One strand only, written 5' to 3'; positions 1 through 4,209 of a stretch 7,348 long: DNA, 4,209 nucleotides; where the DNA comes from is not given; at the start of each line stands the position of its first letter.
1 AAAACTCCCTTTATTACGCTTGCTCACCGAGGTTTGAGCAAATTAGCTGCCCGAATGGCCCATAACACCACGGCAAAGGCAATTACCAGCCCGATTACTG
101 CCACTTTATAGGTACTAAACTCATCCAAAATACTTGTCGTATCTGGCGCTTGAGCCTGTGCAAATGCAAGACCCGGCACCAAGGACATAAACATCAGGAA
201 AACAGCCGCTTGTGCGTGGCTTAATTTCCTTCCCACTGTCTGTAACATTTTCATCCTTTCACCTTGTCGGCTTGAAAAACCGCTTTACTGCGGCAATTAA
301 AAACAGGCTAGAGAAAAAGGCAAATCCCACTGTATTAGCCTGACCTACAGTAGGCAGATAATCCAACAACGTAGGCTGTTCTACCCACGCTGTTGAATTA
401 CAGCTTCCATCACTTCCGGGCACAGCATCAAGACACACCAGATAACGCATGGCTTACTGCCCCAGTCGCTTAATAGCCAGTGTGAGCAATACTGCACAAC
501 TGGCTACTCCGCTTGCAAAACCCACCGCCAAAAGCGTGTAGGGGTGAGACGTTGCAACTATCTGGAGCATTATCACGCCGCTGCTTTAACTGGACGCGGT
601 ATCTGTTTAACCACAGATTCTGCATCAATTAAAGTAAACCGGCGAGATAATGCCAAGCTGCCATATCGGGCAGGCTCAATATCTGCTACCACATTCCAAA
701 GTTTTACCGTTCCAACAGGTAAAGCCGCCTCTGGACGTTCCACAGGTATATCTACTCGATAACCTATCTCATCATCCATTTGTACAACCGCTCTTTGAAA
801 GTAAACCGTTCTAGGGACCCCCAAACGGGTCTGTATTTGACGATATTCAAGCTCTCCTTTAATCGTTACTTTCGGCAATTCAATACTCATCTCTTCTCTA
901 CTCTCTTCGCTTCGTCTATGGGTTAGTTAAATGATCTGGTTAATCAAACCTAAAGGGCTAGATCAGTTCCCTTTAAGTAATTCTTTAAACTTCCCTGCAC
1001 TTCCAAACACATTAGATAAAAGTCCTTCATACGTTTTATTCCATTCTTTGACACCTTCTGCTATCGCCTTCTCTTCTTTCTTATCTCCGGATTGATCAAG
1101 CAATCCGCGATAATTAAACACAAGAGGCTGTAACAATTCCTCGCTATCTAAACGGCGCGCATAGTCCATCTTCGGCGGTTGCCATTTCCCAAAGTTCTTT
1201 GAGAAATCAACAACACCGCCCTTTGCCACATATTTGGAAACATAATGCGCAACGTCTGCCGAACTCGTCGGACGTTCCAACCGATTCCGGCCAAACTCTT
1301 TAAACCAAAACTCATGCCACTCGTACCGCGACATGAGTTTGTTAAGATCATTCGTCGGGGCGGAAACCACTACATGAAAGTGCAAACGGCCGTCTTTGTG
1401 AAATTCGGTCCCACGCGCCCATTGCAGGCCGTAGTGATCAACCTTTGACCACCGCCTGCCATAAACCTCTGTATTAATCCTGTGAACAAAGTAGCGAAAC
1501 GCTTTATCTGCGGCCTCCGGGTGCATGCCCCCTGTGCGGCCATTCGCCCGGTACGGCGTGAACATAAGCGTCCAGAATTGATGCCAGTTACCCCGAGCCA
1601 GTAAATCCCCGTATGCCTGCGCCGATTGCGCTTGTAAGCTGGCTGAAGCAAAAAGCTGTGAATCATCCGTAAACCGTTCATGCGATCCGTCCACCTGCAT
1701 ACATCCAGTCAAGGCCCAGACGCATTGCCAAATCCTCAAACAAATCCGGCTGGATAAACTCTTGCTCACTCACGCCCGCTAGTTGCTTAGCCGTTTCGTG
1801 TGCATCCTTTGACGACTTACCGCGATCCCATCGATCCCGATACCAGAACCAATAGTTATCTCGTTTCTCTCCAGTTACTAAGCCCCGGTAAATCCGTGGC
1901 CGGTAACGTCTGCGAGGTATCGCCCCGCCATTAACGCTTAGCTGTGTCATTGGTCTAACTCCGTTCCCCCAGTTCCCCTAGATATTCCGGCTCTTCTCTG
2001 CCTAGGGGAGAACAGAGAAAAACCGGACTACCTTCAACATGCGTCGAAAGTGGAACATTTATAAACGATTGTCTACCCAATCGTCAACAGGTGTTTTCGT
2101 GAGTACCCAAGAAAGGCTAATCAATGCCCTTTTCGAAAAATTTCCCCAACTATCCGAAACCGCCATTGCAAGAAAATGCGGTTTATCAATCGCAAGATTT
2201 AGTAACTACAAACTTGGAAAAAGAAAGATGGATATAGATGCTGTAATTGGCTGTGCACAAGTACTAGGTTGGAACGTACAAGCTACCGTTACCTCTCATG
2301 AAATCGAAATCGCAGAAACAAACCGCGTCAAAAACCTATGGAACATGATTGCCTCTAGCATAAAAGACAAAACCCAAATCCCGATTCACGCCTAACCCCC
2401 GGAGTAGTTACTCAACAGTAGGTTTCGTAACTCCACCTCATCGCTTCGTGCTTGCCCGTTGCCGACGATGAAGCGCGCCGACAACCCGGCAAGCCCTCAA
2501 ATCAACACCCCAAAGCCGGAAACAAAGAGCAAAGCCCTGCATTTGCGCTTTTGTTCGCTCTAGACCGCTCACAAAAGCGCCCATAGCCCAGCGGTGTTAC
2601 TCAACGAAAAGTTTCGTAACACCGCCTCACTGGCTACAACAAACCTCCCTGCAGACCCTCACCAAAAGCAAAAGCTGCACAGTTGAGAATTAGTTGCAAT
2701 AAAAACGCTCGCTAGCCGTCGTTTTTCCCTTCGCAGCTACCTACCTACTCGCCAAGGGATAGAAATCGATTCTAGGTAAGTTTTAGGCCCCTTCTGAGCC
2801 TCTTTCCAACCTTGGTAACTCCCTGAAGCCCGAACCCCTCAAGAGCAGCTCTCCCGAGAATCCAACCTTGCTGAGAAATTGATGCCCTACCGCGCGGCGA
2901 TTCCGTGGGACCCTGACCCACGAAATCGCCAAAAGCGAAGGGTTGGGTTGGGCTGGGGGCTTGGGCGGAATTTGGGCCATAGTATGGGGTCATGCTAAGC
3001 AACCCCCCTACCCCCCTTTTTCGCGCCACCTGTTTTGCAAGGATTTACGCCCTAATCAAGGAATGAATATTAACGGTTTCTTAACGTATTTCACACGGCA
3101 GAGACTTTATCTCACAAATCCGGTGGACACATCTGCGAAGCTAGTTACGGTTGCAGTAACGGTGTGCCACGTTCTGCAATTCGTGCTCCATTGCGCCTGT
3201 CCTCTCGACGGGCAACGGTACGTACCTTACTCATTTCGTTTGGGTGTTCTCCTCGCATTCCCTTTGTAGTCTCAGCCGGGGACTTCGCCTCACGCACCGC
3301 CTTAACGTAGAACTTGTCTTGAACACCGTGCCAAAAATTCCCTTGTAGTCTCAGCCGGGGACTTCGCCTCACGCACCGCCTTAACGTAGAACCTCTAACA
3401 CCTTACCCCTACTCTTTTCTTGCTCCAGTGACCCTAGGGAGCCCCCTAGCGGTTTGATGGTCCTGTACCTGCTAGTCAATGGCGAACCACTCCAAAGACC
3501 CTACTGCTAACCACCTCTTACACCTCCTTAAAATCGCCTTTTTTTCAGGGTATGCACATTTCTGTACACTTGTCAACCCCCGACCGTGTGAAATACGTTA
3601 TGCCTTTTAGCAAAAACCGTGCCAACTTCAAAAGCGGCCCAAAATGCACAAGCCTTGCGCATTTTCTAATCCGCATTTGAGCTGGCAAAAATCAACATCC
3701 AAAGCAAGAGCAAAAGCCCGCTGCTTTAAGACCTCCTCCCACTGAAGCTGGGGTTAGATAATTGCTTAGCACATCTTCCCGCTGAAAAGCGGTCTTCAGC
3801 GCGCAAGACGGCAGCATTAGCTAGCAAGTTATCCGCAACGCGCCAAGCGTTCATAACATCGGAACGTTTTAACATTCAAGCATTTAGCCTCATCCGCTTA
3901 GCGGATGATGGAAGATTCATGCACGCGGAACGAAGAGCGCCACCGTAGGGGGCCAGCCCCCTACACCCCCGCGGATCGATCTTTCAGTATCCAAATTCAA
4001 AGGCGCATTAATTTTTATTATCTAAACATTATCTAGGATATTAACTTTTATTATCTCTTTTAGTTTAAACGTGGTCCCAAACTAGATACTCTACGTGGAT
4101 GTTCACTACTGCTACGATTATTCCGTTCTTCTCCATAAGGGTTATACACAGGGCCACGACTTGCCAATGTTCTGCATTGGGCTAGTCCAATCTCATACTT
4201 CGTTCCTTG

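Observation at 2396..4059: About 23% of a minimal phage genome is ORF-free, GC-shifted and highly ordered: candidate large structured non-coding element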

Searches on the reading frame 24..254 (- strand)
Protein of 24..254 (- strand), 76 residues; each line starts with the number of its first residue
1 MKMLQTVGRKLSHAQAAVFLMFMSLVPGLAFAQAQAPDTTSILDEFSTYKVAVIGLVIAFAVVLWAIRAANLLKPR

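Call 9: search_protein_families(library=pfam, proteins=[window:24-254:-], max_evalue=0.01)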
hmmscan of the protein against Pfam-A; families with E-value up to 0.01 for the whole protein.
window:24-254:- (76 aa): 0 families

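Call 10: search_protein_families(library=phrogs, proteins=[window:24-254:-], max_evalue=0.01)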
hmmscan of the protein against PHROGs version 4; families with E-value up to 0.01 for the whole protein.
window:24-254:- (76 aa): 1 family
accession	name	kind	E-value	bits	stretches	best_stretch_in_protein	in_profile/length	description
phrog_9281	-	head and packaging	5.6e-07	30.8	1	12-74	17-82/84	head protein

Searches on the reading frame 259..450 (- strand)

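Call 9: search_protein_families(library=pfam, proteins=[window:259-450:-], max_evalue=0.01)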
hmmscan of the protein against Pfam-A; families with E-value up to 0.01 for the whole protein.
window:259-450:- (63 aa): 0 families

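Call 10: search_protein_families(library=phrogs, proteins=[window:259-450:-], max_evalue=0.01)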
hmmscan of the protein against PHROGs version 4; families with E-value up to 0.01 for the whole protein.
window:259-450:- (63 aa): 1 family
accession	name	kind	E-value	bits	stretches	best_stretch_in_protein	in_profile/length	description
phrog_10162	-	unknown function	1.2e-17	64.6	1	2-61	3-61/66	-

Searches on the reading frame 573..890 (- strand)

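Call 9: search_protein_families(library=pfam, proteins=[window:573-890:-], max_evalue=0.01)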
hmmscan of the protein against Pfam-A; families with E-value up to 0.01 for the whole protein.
window:573-890:- (105 aa): 0 families

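Call 10: search_protein_families(library=phrogs, proteins=[window:573-890:-], max_evalue=0.01)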
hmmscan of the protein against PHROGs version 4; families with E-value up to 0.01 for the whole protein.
window:573-890:- (105 aa): 2 families
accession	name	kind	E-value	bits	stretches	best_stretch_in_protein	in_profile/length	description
phrog_17532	-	unknown function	1.6e-20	73.9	1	3-92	3-90/99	-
phrog_1199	-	DNA, RNA and nucleotide metabolism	0.0035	18.4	1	12-95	11-93/98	single strand DNA binding protein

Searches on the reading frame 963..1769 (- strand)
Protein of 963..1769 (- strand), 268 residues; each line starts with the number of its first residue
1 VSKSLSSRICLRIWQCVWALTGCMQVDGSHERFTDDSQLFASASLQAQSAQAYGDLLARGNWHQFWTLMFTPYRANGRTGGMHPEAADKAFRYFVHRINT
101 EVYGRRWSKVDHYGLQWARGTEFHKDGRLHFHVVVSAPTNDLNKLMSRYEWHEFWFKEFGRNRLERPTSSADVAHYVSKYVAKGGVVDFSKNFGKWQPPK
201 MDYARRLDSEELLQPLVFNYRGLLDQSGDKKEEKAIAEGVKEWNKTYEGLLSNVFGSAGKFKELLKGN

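Call 9: search_protein_families(library=pfam, proteins=[window:963-1769:-], max_evalue=0.01)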
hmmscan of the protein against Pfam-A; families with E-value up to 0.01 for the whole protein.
window:963-1769:- (268 aa): 1 family
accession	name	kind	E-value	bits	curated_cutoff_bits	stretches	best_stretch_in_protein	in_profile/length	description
PF23343.2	REP_ORF2-G2P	-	1.8e-09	38.2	27.8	1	79-184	12-98/99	Replication-associated protein ORF2/G2P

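Call 10: search_protein_families(library=phrogs, proteins=[window:963-1769:-], max_evalue=0.01)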
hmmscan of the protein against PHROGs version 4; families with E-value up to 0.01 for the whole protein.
window:963-1769:- (268 aa): 3 families
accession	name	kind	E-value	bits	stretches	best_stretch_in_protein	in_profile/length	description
phrog_10883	-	unknown function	2.5e-82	276.2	1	38-213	15-188/194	-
phrog_3584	-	DNA, RNA and nucleotide metabolism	7.1e-05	23.3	1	82-206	83-204/265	replication initiation protein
phrog_3419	-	DNA, RNA and nucleotide metabolism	8.7e-05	23.2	1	85-184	120-212/289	rolling circle DNA replication initiation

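Call 85: find_homologous_proteins(query=window:963-1769:-, max_evalue=1e-20)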
Query window:963-1769:- (268 aa): 141 proteins with E <= 1e-20 among 678 candidates; the best 120 are listed.
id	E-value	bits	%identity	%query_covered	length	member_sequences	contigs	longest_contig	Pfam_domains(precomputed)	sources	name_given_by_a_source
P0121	5.5e-165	566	100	91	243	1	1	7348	PF23343.3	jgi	-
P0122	2.4e-113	396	74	89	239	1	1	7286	PF23343.3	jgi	-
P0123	1.3e-78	282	66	68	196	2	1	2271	PF23343.3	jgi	-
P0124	6.4e-70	254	58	77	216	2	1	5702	PF23343.3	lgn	-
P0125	5.2e-69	251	58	72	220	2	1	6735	PF23343.3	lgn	-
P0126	7.8e-69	250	59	71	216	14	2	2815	PF23343.3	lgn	-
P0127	8.5e-69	250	61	65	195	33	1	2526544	PF23343.3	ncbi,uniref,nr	ncbi:hypothetical protein HKJ31_05785 [Xylella fastidiosa subsp. multiplex]|uniref:rolling circle re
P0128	1.0e-68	250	64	62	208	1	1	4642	PF23343.3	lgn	-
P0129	1.0e-68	250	64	62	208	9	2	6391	PF23343.3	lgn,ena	-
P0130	1.2e-68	250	63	62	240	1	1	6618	PF23343.3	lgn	-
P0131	1.2e-67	246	64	62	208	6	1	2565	PF23343.3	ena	-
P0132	1.4e-67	246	61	72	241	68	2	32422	PF23343.3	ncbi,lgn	ncbi:rolling circle replication-associated protein [Xanthomonas citri]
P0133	1.9e-67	246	69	57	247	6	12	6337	PF23343.3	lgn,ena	-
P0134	2.0e-67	246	63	66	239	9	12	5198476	PF23343.3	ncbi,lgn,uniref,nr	ncbi:hypothetical protein VWY37_20560 [Xanthomonas citri pv. citri]|uniref:rolling circle replicatio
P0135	2.7e-67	245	58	70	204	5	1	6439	PF23343.3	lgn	-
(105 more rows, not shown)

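Call 86: find_encoding_contigs(protein=P0123, flank=8000, max_places=4)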
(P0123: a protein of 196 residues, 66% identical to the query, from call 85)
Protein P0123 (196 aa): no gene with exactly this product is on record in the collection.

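Call 87: find_encoding_contigs(protein=P0125, flank=8000, max_places=3)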
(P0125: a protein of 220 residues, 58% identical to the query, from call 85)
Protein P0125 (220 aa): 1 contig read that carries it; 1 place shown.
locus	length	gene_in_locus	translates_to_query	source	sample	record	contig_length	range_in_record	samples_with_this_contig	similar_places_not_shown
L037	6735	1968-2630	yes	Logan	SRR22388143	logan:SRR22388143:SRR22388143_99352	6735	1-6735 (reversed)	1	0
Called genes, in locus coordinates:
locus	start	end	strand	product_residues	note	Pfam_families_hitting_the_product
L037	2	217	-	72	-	?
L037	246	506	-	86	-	PF12375:DUF3653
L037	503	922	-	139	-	PF12472:DUF3693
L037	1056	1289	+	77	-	-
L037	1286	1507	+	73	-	-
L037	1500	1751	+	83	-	-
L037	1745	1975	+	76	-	-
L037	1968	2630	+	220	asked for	PF23343:REP_ORF2-G2P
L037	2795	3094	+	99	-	-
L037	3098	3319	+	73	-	-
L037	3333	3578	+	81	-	-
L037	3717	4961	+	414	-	-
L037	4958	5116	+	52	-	-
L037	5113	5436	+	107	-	PF10734:DUF2523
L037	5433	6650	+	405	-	PF05707:Zot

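Call 88: find_encoding_contigs(protein=P0124, flank=8000, max_places=3)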
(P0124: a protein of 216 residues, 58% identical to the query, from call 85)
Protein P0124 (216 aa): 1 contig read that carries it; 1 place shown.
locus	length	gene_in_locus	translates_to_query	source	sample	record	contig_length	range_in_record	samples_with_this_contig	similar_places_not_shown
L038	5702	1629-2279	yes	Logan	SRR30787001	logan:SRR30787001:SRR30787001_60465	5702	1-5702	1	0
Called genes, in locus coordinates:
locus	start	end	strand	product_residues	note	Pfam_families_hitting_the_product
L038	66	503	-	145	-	PF12472:DUF3693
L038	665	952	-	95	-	-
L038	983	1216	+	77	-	-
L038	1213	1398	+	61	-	-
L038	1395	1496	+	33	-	-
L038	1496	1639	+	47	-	-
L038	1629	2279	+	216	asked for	PF23343:REP_ORF2-G2P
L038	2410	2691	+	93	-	-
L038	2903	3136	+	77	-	-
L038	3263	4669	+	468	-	-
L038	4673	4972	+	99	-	PF10734:DUF2523 (faint)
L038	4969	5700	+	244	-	?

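Call 89: find_related_loci(query=P0123, collection=viral_contigs, flank=8000)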
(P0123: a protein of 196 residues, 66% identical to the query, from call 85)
Query P0123 (196 aa) in viral_contigs; peptide patterns used: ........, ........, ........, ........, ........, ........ (x = any residue, [..] = any of these).
4 stretches matched a pattern; 1 encode a relative of the query (tblastn E <= 1e-3); 1 distinct loci.
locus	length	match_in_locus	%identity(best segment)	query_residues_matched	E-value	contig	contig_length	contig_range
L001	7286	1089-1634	68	15-196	9e-84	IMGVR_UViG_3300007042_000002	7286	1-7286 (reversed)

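Call 95: find_encoding_contigs(protein=P0127, flank=10000, max_places=3)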
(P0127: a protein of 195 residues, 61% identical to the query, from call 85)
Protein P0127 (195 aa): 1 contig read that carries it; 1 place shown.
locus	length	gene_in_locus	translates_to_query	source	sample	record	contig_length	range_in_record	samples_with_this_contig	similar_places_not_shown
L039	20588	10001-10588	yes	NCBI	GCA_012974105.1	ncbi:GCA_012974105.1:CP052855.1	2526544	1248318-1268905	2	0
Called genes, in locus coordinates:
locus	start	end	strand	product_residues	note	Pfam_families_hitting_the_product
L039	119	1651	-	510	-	PF07690:MFS_1, PF00854:PTR2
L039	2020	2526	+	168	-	PF00255:GSHPx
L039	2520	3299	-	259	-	PF00970:FAD_binding_6 (weak), PF00175:NAD_binding_1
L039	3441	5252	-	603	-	PF13667:ThiC-associated, PF01964:ThiC_Rad_SAM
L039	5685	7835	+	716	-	PF10459:Peptidase_S46, PF00089:Trypsin (faint), PF13365:Trypsin_2 (faint)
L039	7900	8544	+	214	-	PF00300:His_Phos_1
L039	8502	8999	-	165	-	PF12472:DUF3693 (weak)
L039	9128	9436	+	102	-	-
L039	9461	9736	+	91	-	-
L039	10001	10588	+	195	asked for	PF23343:REP_ORF2-G2P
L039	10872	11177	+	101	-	-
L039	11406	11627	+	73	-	PF05356:Phage_Coat_B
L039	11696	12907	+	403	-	-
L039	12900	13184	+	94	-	PF10734:DUF2523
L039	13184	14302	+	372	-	-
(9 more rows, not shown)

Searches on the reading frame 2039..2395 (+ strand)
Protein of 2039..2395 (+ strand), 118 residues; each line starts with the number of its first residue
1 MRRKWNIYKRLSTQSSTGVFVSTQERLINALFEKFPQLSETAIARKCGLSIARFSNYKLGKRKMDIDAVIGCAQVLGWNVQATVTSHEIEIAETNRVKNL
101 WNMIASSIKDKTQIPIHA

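Call 9: search_protein_families(library=pfam, proteins=[window:2039-2395:+], max_evalue=0.01)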
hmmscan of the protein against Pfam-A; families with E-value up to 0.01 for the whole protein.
window:2039-2395:+ (118 aa): 0 families

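Call 10: search_protein_families(library=phrogs, proteins=[window:2039-2395:+], max_evalue=0.01)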
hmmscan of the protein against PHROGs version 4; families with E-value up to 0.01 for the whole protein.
window:2039-2395:+ (118 aa): 4 families
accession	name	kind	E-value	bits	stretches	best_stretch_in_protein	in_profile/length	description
phrog_4441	-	DNA, RNA and nucleotide metabolism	1.5e-07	32.6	1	37-109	18-90/98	HTH DNA binding protein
phrog_638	-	transcription regulation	5.1e-05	24.1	1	23-107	3-87/145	transcriptional regulator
phrog_8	-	transcription regulation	0.00057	20.4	1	13-80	67-132/346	transcriptional regulator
phrog_1373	-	transcription regulation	0.0032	18.5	1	38-95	77-135/166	transcriptional regulator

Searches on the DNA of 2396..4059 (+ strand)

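Call 11: search_dna_similar(query=window:2396-4059:+, collection=phages, mode=distant, max_evalue=0.001)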
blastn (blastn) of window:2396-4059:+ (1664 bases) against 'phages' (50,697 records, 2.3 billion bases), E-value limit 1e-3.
No match.

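Call 47: search_dna_similar(query=window:2396-4059:+, collection=plasmids, mode=distant, max_evalue=0.01)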
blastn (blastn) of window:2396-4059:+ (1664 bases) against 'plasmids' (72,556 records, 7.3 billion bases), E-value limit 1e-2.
No match.

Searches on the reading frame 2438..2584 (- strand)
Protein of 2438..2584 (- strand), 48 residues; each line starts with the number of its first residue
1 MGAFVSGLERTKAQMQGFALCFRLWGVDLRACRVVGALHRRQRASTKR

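Call 26: search_protein_families(library=pfam, proteins=[window:2438-2584:-], max_evalue=1)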
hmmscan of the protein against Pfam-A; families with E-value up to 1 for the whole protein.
window:2438-2584:- (48 aa): 0 families

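Call 27: search_protein_families(library=phrogs, proteins=[window:2438-2584:-], max_evalue=1)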
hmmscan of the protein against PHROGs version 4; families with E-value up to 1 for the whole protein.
window:2438-2584:- (48 aa): 1 family
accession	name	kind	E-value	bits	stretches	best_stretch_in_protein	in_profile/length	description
phrog_26605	-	unknown function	0.14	13.1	1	11-40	32-60/79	-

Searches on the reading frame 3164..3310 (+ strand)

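Call 26: search_protein_families(library=pfam, proteins=[window:3164-3310:+], max_evalue=1)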
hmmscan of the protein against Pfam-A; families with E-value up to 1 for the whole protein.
window:3164-3310:+ (48 aa): 1 family
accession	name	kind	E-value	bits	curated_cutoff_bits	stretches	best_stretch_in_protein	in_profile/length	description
PF02994.20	Transposase_22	-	0.13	13.1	22.4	1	7-27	48-68/98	L1 transposable element RBD-like domain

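Call 27: search_protein_families(library=phrogs, proteins=[window:3164-3310:+], max_evalue=1)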
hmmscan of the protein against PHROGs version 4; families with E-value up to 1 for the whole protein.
window:3164-3310:+ (48 aa): 0 families

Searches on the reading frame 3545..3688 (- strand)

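Call 26: search_protein_families(library=pfam, proteins=[window:3545-3688:-], max_evalue=1)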
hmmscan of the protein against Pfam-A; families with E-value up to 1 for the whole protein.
window:3545-3688:- (47 aa): 0 families

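Call 27: search_protein_families(library=phrogs, proteins=[window:3545-3688:-], max_evalue=1)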
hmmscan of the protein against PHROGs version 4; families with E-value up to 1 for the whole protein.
window:3545-3688:- (47 aa): 1 family
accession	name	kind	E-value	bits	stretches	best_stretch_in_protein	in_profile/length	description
phrog_10143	-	head and packaging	0.21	12.7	1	28-35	19-26/32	minor coat protein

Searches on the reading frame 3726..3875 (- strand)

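Call 26: search_protein_families(library=pfam, proteins=[window:3726-3875:-], max_evalue=1)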
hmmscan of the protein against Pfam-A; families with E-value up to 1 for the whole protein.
window:3726-3875:- (49 aa): 0 families

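Call 27: search_protein_families(library=phrogs, proteins=[window:3726-3875:-], max_evalue=1)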
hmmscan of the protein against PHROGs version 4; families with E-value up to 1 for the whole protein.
window:3726-3875:- (49 aa): 2 families
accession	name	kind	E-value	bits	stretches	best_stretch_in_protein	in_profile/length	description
phrog_16815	-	unknown function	0.024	15.3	1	2-37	16-51/60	-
phrog_7873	-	unknown function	0.053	14.6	1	4-32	20-49/81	-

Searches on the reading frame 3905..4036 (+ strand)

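Call 26: search_protein_families(library=pfam, proteins=[window:3905-4036:+], max_evalue=1)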
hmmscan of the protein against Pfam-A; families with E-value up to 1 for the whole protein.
window:3905-4036:+ (43 aa): 1 family
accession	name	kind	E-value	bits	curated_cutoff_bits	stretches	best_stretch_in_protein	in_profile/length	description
PF08509.16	Ad_cyc_g-alpha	-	0.29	11.4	21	1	17-30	31-44/49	Adenylate cyclase G-alpha binding domain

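Call 27: search_protein_families(library=phrogs, proteins=[window:3905-4036:+], max_evalue=1)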
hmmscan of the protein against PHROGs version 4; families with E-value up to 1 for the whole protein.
window:3905-4036:+ (43 aa): 0 families
